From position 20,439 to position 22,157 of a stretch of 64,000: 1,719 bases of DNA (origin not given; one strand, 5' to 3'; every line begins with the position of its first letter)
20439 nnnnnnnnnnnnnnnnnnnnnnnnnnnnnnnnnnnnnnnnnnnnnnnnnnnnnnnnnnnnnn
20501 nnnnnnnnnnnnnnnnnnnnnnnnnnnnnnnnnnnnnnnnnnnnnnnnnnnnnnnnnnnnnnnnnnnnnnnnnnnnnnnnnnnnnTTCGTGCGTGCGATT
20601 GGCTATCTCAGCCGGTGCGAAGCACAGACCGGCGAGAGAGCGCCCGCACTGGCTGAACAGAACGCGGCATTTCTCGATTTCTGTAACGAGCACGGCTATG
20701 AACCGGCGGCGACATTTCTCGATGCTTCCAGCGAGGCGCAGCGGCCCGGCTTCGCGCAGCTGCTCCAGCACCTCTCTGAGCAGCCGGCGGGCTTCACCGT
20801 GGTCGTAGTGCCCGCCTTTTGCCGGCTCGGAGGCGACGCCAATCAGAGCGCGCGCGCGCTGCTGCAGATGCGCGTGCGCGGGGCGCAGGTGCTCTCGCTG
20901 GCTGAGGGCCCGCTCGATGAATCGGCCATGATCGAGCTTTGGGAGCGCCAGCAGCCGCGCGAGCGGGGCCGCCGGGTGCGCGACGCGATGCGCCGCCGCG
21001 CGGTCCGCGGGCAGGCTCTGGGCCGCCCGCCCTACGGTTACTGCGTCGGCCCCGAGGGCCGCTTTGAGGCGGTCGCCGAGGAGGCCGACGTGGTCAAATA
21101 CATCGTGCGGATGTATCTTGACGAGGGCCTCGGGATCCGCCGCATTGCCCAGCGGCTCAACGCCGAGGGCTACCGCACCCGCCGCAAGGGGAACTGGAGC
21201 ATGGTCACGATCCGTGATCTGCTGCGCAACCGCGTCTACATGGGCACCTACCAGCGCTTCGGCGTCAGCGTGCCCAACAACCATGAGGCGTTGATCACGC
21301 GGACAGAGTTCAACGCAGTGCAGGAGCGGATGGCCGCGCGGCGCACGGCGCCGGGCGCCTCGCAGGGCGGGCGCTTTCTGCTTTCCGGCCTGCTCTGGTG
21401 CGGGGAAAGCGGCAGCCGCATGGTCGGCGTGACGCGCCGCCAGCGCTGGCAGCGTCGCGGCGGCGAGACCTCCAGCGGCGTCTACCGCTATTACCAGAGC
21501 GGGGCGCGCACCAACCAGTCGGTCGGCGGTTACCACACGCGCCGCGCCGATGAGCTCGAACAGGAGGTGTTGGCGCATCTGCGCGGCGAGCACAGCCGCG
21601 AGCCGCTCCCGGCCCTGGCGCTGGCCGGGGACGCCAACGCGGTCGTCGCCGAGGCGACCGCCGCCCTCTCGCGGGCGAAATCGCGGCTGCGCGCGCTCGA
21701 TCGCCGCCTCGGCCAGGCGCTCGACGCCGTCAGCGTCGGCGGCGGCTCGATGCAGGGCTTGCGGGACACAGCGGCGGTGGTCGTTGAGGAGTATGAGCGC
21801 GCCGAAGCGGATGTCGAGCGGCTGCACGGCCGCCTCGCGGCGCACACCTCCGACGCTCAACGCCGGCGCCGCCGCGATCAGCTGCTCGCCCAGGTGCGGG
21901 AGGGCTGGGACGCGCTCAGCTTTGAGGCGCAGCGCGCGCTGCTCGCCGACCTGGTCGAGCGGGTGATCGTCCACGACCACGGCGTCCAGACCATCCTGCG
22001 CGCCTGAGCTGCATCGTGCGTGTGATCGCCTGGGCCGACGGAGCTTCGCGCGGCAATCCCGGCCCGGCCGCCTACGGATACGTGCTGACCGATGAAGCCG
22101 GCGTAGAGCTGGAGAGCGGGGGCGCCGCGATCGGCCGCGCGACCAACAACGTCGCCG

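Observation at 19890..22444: Large-serine-recombinase homologue with a non-canonical catalytic motif, embedded as the middle gene of a tight DUF164-recombinase-RNase HI operon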

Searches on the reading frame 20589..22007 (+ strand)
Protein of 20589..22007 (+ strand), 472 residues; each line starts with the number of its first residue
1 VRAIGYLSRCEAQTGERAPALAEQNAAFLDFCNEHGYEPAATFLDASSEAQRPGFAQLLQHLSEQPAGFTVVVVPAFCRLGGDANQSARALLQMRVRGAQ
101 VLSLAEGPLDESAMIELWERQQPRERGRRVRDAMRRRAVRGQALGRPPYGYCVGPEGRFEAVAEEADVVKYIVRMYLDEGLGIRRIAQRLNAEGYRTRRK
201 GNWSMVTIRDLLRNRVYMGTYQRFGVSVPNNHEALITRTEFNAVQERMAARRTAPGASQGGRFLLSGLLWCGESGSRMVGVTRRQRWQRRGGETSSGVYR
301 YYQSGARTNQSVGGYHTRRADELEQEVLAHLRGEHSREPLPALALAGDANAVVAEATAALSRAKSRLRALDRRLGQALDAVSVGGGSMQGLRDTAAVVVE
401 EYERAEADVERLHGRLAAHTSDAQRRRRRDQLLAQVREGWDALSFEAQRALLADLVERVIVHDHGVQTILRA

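Call 3: search_protein_families(library=pfam, proteins=[window:20589-22007:+], max_evalue=0.1)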
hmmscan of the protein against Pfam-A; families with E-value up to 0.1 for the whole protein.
window:20589-22007:+ (472 aa): 3 families
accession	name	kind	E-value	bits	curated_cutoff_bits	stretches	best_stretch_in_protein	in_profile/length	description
PF07508.19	Recombinase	-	3.8e-23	82.1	21.1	1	164-250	2-101/102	Recombinase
PF13408.12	Zn_ribbon_recom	-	1.2e-09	38.9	25.3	1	264-332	1-58/58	Recombinase zinc beta ribbon domain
PF00239.26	Resolvase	-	2.9e-09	37.6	23.3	1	20-141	15-143/145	Resolvase, N terminal domain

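Call 4: search_protein_families(library=ncbifam, proteins=[window:20589-22007:+], max_evalue=0.1)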
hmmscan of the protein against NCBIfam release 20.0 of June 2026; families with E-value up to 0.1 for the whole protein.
window:20589-22007:+ (472 aa): 4 families
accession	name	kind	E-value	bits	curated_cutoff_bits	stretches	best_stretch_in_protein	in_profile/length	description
NF041201.1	recomb_XisF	equivalog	1.7e-20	73.4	375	1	49-370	43-389/465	fdxN element excision recombinase XisF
NF047347.1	SCCmet_CcrC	equivalog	1.4e-16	60.2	900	1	164-330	181-364/558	cassette chromosome recombinase CcrC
NF047343.1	SCCmet_CcrB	equivalog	3.1e-11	42.6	900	1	133-283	147-314/542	cassette chromosome recombinase CcrB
NF047344.1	SCCmet_CcrA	equivalog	3.3e-07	29.8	700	1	126-330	131-320/442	cassette chromosome recombinase CcrA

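Call 6: find_homologous_proteins(query=window:20589-22007:+, max_evalue=0.00001)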
Query window:20589-22007:+ (472 aa): 616 proteins with E <= 0.00001 among 8000 candidates; the best 120 are listed.
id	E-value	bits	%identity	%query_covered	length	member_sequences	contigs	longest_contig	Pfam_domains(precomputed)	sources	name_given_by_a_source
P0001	0.0e+0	1024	99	100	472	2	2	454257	PF07508.20,PF00239.27,PF13408.13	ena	-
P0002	3.3e-251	852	82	100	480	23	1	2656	PF07508.20,PF00239.27,PF13408.13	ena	-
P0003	3.7e-244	829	80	100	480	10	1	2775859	PF07508.20,PF00239.27,PF13408.13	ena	-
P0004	3.1e-243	826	79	100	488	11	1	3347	PF07508.20,PF00239.27,PF13408.13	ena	-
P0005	5.8e-242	821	80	100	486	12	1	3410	PF07508.20,PF13408.13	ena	-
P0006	3.3e-241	819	78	100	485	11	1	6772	PF07508.20,PF00239.27,PF13408.13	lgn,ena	-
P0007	1.0e-237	808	78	100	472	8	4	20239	PF07508.20,PF00239.27,PF13408.13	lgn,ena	-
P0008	2.2e-237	806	79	100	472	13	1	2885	PF07508.20,PF00239.27,PF13408.13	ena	-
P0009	5.4e-233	792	77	100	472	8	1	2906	PF07508.20,PF00239.27,PF13408.13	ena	-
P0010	3.5e-218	743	73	100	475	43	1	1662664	PF07508.20,PF00239.27,PF13408.13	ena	-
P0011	3.5e-198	677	67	100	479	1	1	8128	PF07508.20,PF00239.27,PF13408.13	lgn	-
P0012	1.3e-164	567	58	100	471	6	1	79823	PF07508.20,PF00239.27,PF13408.13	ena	-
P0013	3.2e-164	565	58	100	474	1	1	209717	PF07508.20,PF13408.13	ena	-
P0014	2.6e-158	546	57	100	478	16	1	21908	PF07508.20,PF13408.13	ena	-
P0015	2.2e-157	543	57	100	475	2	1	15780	PF07508.20,PF00239.27,PF13408.13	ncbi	-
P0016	3.7e-155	535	55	100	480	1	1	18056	PF07508.20,PF13408.13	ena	-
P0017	6.1e-154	531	53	100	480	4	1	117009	PF07508.20,PF00239.27,PF13408.13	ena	-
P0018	2.3e-153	530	53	100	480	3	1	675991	PF07508.20,PF00239.27,PF13408.13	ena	-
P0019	2.3e-153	529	53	100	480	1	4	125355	PF07508.20,PF00239.27,PF13408.13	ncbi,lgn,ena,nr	ncbi:MAG: recombinase family protein [Chloroflexi bacterium]|nr:recombinase family protein [Chlorofl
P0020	4.9e-153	528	51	100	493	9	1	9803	PF07508.20,PF00239.27,PF13408.13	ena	-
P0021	5.5e-153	528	52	100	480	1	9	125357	PF07508.20,PF00239.27,PF13408.13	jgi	-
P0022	6.8e-153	528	53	100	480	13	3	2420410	PF07508.20,PF00239.27,PF13408.13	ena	-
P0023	8.2e-153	528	55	100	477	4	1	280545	PF07508.20,PF00239.27,PF13408.13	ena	-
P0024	8.4e-153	528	54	100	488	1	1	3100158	PF07508.20,PF00239.27,PF13408.13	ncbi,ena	-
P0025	1.1e-152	527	52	100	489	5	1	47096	PF07508.20,PF00239.27,PF13408.13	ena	-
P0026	3.2e-152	526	54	100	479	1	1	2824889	PF07508.20,PF00239.27,PF13408.13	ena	-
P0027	5.2e-152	525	52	100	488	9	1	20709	PF07508.20,PF00239.27,PF13408.13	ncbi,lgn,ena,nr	ncbi:MAG: recombinase family protein [Chloroflexi bacterium]|nr:recombinase family protein [Chlorofl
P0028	1.0e-151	524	53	100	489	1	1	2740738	PF07508.20,PF00239.27,PF13408.13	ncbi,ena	-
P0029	2.4e-151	523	52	100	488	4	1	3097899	PF07508.20,PF00239.27,PF13408.13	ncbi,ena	-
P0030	2.9e-151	523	52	100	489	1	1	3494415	PF07508.20,PF00239.27,PF13408.13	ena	-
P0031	3.3e-151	522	52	100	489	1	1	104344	PF07508.20,PF00239.27,PF13408.13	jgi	jgi:DNA invertase Pin-like site-specific DNA recombinase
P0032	5.1e-151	522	52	100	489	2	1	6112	PF07508.20,PF00239.27,PF13408.13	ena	-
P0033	9.0e-151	521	56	96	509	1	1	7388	PF07508.20,PF00239.27,PF13408.13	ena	-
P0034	1.2e-150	521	52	100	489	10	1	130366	PF07508.20,PF00239.27,PF13408.13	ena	-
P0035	2.3e-150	520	55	100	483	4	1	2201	PF07508.20,PF13408.13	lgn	-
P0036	2.3e-150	520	52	100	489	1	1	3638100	PF07508.20,PF00239.27,PF13408.13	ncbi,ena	-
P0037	3.5e-150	519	52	100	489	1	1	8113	PF07508.20,PF00239.27,PF13408.13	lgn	-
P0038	3.5e-150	519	52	100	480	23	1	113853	PF07508.20,PF00239.27,PF13408.13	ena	-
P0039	6.7e-150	518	52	100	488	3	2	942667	PF07508.20,PF00239.27,PF13408.13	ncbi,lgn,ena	-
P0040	8.0e-150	518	53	100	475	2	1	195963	PF07508.20,PF00239.27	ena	-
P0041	8.8e-150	518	54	100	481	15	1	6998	PF07508.20,PF00239.27,PF13408.13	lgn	-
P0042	1.4e-149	517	55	100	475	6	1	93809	PF07508.20,PF13408.13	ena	-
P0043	2.3e-149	516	52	100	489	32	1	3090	PF07508.20,PF00239.27,PF13408.13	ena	-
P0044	3.4e-149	516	53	100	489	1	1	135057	PF07508.20,PF00239.27,PF13408.13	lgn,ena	-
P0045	9.5e-149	514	52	100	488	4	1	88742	PF07508.20,PF00239.27,PF13408.13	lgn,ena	-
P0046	9.7e-149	514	53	100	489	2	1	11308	PF07508.20,PF00239.27,PF13408.13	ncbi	-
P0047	1.2e-148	514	51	100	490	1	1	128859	PF07508.20,PF00239.27,PF13408.13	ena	-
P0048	1.9e-148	513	54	100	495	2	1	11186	PF07508.20,PF13408.13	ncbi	-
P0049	2.9e-148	513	54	100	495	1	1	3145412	PF07508.20,PF13408.13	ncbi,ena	-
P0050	3.1e-148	513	53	100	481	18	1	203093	PF07508.20,PF00239.27,PF13408.13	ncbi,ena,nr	ncbi:MAG: recombinase family protein [Chloroflexota bacterium]|nr:recombinase family protein [Chloro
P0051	5.3e-148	512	54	100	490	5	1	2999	PF07508.20,PF00239.27,PF13408.13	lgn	-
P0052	7.6e-148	511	52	100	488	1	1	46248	PF07508.20,PF00239.27,PF13408.13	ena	-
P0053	7.9e-148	511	52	100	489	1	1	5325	PF07508.20,PF13408.13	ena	-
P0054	8.9e-148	511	55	100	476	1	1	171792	PF07508.20,PF13408.13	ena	-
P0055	1.4e-147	510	52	100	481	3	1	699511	PF07508.20,PF00239.27,PF13408.13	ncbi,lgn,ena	-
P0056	2.7e-147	509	53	100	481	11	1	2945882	PF07508.20,PF00239.27,PF13408.13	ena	-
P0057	3.3e-147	509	53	99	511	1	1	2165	PF07508.20,PF13408.13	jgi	-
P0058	6.3e-147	508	51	100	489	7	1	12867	PF07508.20,PF00239.27,PF13408.13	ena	-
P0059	1.5e-146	507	54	100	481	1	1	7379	PF07508.20,PF00239.27,PF13408.13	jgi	jgi:DNA invertase Pin-like site-specific DNA recombinase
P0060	5.1e-146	505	53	96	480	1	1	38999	PF07508.20,PF00239.27,PF13408.13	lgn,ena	-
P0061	7.5e-146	505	52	100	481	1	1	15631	PF07508.20,PF00239.27,PF13408.13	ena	-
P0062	9.9e-146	504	52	96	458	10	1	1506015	PF07508.20,PF13408.13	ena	-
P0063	1.3e-145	504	53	100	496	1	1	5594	PF07508.20,PF13408.13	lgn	-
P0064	1.6e-145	504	53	100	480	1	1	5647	PF07508.20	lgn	-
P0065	1.0e-144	501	54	100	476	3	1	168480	PF07508.20,PF13408.13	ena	-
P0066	1.7e-144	500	52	100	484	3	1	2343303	PF07508.20,PF00239.27,PF13408.13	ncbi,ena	-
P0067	3.1e-144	499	53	100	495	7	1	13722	PF07508.20,PF13408.13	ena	-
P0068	3.2e-144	499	53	100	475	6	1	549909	PF07508.20,PF00239.27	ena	-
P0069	1.3e-143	497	54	100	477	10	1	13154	PF07508.20,PF13408.13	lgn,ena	-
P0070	2.7e-143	496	53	100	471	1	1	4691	PF07508.20,PF00239.27,PF13408.13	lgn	-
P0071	2.7e-143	496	53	100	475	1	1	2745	PF07508.20,PF00239.27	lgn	-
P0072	2.3e-142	493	52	100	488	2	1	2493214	PF07508.20,PF00239.27,PF13408.13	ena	-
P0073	4.5e-142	492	52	100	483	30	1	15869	PF07508.20,PF00239.27,PF13408.13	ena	-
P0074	4.6e-142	492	53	100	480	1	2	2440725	PF07508.20,PF00239.27,PF13408.13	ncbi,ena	-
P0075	5.2e-142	492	53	100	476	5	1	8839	PF07508.20,PF13408.13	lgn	-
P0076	8.7e-142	491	54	100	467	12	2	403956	PF07508.20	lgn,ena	-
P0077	1.3e-141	491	52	100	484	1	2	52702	PF07508.20,PF13408.13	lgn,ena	-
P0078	1.6e-141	490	52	100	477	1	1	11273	PF07508.20,PF13408.13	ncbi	-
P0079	4.3e-141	489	51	100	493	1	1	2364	PF07508.20,PF00239.27,PF13408.13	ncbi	-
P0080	8.4e-141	488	52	100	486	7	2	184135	PF07508.20,PF13408.13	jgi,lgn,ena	-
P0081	2.9e-140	486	52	100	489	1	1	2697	PF07508.20,PF00239.27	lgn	-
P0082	4.7e-140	486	53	100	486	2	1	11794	PF07508.20,PF00239.27,PF13408.13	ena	-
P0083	2.0e-139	484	49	100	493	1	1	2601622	PF07508.20,PF00239.27,PF13408.13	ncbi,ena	-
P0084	2.5e-139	483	52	100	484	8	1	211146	PF07508.20,PF00239.27,PF13408.13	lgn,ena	-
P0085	1.3e-138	481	50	100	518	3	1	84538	PF07508.20,PF13408.13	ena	-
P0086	1.7e-138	480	52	100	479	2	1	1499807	PF07508.20,PF00239.27,PF13408.13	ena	-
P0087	2.6e-138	480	53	100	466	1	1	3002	PF07508.20,PF00239.27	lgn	-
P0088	5.0e-138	479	52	96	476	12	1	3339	PF07508.20,PF00239.27,PF13408.13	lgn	-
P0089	1.3e-137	478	51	100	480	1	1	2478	PF07508.20,PF13408.13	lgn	-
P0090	3.1e-137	476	49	100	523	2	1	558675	PF07508.20,PF13408.13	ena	-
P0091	1.7e-136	474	57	85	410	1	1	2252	PF07508.20,PF00239.27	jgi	jgi:site-specific DNA recombinase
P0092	2.7e-136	473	49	100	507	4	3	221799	PF07508.20,PF00239.27,PF13408.13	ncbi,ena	-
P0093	6.2e-135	469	50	96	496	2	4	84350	PF07508.20,PF00239.27,PF13408.13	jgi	jgi:DNA invertase Pin-like site-specific DNA recombinase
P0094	9.8e-135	468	48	100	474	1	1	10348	PF07508.20,PF00239.27,PF13408.13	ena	-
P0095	1.3e-134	468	51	100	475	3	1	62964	PF07508.20,PF13408.13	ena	-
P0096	4.2e-134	466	48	100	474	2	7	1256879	PF07508.20,PF00239.27,PF13408.13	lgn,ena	-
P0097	4.5e-134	466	51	100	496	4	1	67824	PF07508.20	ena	-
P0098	6.0e-134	466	47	100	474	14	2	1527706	PF07508.20,PF13408.13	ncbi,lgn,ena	-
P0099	9.5e-134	465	50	100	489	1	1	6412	PF07508.20,PF00239.27,PF13408.13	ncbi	-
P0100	2.4e-132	460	48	100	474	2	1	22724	PF07508.20,PF00239.27,PF13408.13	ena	-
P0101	5.7e-131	456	57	85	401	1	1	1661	PF07508.20,PF13408.13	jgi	jgi:hypothetical protein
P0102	5.1e-125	436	49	100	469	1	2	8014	PF07508.20,PF13408.13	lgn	-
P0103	6.0e-124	433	48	100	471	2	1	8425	PF07508.20,PF00239.27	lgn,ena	-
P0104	4.6e-123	430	48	100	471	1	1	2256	PF07508.20,PF13408.13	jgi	-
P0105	8.1e-123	429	50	100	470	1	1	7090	PF07508.20,PF00239.27,PF13408.13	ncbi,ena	ncbi:MAG TPA: recombinase family protein [Dehalococcoidia bacterium]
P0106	2.4e-122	427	48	100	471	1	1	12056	PF07508.20,PF00239.27,PF13408.13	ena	-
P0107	1.2e-121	425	50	100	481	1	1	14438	PF07508.20,PF13408.13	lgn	-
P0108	1.5e-121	425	49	100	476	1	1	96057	PF07508.20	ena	-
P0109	1.7e-120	421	48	100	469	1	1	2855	PF07508.20,PF13408.13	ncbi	-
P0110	3.3e-120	420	48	100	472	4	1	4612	PF07508.20,PF00239.27,PF13408.13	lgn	-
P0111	5.0e-120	420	48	96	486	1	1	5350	PF07508.20,PF00239.27,PF13408.13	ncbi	ncbi:MAG: recombinase family protein [Dehalococcoidia bacterium]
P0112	1.7e-119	418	48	100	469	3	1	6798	PF07508.20,PF00239.27,PF13408.13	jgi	-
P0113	2.1e-119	418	48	100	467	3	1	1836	PF07508.20,PF13408.13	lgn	-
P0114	2.6e-119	417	48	99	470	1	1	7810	PF07508.20,PF00239.27,PF13408.13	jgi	-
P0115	5.2e-119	416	48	100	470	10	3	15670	PF07508.20,PF00239.27,PF13408.13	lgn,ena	-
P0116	7.7e-119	416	48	100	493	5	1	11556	PF07508.20,PF00239.27,PF13408.13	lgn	-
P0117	9.8e-119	415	47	100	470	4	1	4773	PF07508.20,PF00239.27,PF13408.13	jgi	jgi:site-specific DNA recombinase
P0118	2.0e-118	414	46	100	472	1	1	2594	PF07508.20,PF00239.27,PF13408.13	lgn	-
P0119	2.5e-118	414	48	100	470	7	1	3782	PF07508.20,PF00239.27,PF13408.13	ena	-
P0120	3.3e-118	414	46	100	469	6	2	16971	PF07508.20,PF00239.27,PF13408.13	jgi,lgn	jgi:site-specific DNA recombinase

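Call 9: find_related_loci(query=A1, collection=genome_contigs, flank=6000)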
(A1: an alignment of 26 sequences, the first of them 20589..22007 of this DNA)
Query A1 (472 aa) in genome_contigs; peptide patterns used: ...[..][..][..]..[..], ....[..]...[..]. (x = any residue, [..] = any of these).
433 stretches matched a pattern; 403 encode a relative of the query (tblastn E <= 1e-3); the best 80 are kept; 80 distinct loci.
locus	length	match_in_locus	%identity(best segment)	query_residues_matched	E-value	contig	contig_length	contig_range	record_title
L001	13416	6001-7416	82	1-472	0e+0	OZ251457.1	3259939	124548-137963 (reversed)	MAG: Dehalococcoidia bacterium isolate 625aef2d-bb65-4528-802e-f9b0f5c04a3f genome assembly, chromosome: 1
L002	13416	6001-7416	79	1-472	0e+0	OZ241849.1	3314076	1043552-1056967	MAG: Dehalococcoidia bacterium isolate e0324ba9-04d6-4c46-83e9-6adffe65d82a genome assembly, chromosome: 1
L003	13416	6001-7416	80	1-472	0e+0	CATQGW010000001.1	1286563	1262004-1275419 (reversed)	MAG: uncultured Dehalococcoidia bacterium isolate 6a0e96f9-4ae1-4976-a57e-aaa65d381751 genome assembly, contig: contig_1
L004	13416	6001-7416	78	1-472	0e+0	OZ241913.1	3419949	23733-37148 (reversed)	MAG: Dehalococcoidia bacterium isolate 665203e5-4de3-409e-b258-c822a43d9238 genome assembly, chromosome: 1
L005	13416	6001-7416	78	1-472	0e+0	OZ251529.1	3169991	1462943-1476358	MAG: Dehalococcoidia bacterium isolate 64543fda-5a3a-48f4-bbbd-4b73dd240877 genome assembly, chromosome: 1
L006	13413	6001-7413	73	1-471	0e+0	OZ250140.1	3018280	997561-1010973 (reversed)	MAG: Dehalococcoidia bacterium isolate 92aeaa82-693a-41dc-a6aa-2cafd19afa0f genome assembly, chromosome: 1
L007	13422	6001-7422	73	1-471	0e+0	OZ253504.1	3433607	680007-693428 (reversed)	MAG: Dehalococcoidia bacterium isolate 231ea081-d24a-4d48-806f-feb732625d76 genome assembly, chromosome: 1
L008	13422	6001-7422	73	1-471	0e+0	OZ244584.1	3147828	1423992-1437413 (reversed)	MAG: Dehalococcoidia bacterium isolate 6f5e74ac-264d-476d-87d8-581b930f35c8 genome assembly, chromosome: 1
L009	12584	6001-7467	52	1-472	8e-158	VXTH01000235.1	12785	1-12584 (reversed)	MAG: Chloroflexi bacterium isolate SB0665_bin_35 NODE_2091_length_12785_cov_4.933778, whole genome shotgun sequence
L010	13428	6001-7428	54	1-471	5e-156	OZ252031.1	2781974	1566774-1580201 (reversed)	MAG: Dehalococcoidia bacterium isolate dff2a26e-0c85-4687-84f1-4c242d812589 genome assembly, chromosome: 1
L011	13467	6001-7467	53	1-472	2e-152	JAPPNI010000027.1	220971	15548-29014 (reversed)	MAG: Chloroflexota bacterium isolate RHO3_bin_68 NODE_98_length_220971_cov_28.010719, whole genome shotgun sequence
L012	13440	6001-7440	52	1-472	4e-152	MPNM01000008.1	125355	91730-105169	MAG: Chloroflexi bacterium bin125 NODE_213_length_125355_cov_22.0932_ID_425, whole genome shotgun sequence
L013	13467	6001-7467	52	1-472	3e-152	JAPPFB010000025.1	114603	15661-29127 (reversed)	MAG: Chloroflexota bacterium isolate RHO1_bin_20 NODE_356_length_114603_cov_31.069770, whole genome shotgun sequence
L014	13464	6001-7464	52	1-472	5e-152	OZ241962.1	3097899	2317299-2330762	MAG: Dehalococcoidia bacterium isolate 3270897d-fe61-4464-a15a-05fd473d2b13 genome assembly, chromosome: 1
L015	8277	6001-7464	52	1-472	1e-151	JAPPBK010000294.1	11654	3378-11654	MAG: Chloroflexota bacterium isolate IRC2_bin_8 NODE_860_length_11654_cov_7.88033, whole genome shotgun sequence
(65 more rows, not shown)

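Call 37: fold_search(model_id=the predicted structure, library=pdb)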
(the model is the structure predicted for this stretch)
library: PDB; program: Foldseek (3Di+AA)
matches with E <= 10: 722; with E <= 0.001: 38
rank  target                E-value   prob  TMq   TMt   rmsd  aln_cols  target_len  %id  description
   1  9y66_A                1.4e-21  1.00  0.27  0.24  31.5       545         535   18  attLsym bound serine integrase complex in the dimeric state (released 2026-02-04)
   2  9y66_C                1.1e-20  1.00  0.44  0.39  20.4       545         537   18  attLsym bound serine integrase complex in the dimeric state (released 2026-02-04)
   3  9dxd_A                2.9e-20  1.00  0.27  0.25  26.8       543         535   18  attLmm bound serine integrase and RDF complex in the pre-rotation state (released 2026-01-21)
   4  9dxf_A                1.0e-19  1.00  0.27  0.24  27.4       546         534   18  attLmm bound serine integrase and RDF complex in the post-rotation state (released 2026-01-21)
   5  9dxh_A                1.5e-19  1.00  0.28  0.25  29.4       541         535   18  attPmm and attBmm bound serine integrase complex in the pre-rotation state (released 2026-01-21)
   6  9iu2_A                2.2e-15  1.00  0.30  0.30  25.0       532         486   15  Cryo-EM structure of the large serine recombinase Bxb1 in complex with attP and attB (GT/TT CDN) in the pre-strand exc (released 2026-03-04)
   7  9tep_A                8.5e-15  1.00  0.41  0.34  21.0       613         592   15  PhiC31 integraseS12A-attB-RDF complex (released 2026-02-11)
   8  4kis_B                6.0e-14  1.00  0.24  0.35  19.2       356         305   20  Crystal Structure of a LSR-DNA Complex (released 2013-07-10)
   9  9rah_B                6.0e-14  1.00  0.25  0.21  26.9       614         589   14  Autoinhibited PhiC31 integrase-attL complex (released 2026-02-11)
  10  4kis_A                2.1e-13  1.00  0.24  0.35  23.2       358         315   19  Crystal Structure of a LSR-DNA Complex (released 2013-07-10)
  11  4kis_C                2.5e-12  1.00  0.25  0.37  20.9       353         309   19  Crystal Structure of a LSR-DNA Complex (released 2013-07-10)
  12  4kis_D                2.7e-11  1.00  0.24  0.38  22.4       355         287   18  Crystal Structure of a LSR-DNA Complex (released 2013-07-10)
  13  6dnw_A                1.3e-10  1.00  0.24  0.46  17.2       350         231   16  Sequence Requirements of the Listeria innocua prophage attP site (released 2018-10-03)
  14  4bqq_B                1.3e-09  1.00  0.37  0.50   8.6       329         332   16  Protein crystal structure of the N-terminal and recombinase domains of the Streptomyces temperate phage serine recombi (released 2013-06-12)
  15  4bqq_A                5.3e-09  1.00  0.21  0.29  19.7       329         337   16  Protein crystal structure of the N-terminal and recombinase domains of the Streptomyces temperate phage serine recombi (released 2013-06-12)
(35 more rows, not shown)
